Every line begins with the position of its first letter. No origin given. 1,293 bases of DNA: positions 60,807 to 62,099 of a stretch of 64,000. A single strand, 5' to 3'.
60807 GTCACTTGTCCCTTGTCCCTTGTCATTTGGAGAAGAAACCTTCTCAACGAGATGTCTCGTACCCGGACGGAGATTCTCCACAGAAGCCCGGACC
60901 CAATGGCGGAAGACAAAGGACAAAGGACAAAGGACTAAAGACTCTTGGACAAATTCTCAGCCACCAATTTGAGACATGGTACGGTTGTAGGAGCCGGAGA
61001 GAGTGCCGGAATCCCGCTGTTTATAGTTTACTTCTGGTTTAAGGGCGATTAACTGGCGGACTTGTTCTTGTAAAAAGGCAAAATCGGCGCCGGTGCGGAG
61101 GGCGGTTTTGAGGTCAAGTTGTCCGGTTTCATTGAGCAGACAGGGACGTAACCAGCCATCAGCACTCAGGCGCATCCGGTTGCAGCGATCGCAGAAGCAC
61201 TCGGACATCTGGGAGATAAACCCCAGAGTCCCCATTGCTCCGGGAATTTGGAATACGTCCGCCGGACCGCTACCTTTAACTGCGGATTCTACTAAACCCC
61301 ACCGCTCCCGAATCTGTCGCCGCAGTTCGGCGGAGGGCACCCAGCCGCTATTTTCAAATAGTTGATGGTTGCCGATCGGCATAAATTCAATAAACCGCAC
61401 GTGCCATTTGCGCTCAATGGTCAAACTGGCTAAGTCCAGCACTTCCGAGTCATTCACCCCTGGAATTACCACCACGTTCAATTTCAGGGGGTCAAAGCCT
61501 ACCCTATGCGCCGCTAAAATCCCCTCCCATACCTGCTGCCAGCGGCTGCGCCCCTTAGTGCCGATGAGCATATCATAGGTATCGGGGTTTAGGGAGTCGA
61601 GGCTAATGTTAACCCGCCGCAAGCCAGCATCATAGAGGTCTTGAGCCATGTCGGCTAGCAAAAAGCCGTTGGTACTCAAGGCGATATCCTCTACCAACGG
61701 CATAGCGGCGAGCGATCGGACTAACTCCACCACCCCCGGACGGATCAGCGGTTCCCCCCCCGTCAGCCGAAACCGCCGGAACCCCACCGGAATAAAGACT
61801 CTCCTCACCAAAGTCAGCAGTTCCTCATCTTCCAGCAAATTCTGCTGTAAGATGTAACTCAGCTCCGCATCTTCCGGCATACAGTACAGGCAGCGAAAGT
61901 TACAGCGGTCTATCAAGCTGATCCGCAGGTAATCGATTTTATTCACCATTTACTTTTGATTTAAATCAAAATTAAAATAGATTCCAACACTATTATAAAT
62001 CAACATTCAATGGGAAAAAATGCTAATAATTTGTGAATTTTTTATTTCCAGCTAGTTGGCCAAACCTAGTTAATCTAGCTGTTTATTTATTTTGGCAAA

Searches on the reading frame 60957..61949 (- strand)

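Call 80: search_protein_families(library=pfam, proteins=[window:60957-61949:-], max_evalue=0.000001)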
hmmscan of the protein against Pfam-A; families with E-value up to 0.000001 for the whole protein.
window:60957-61949:- (330 aa): 2 families
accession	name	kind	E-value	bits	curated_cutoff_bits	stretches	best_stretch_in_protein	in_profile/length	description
PF06463.18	Mob_synth_C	-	5e-35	120.7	37.4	1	183-307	2-125/128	Molybdenum Cofactor Synthesis C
PF04055.27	Radical_SAM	-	2.8e-32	112.6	29.5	1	10-175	1-164/166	Radical SAM superfamily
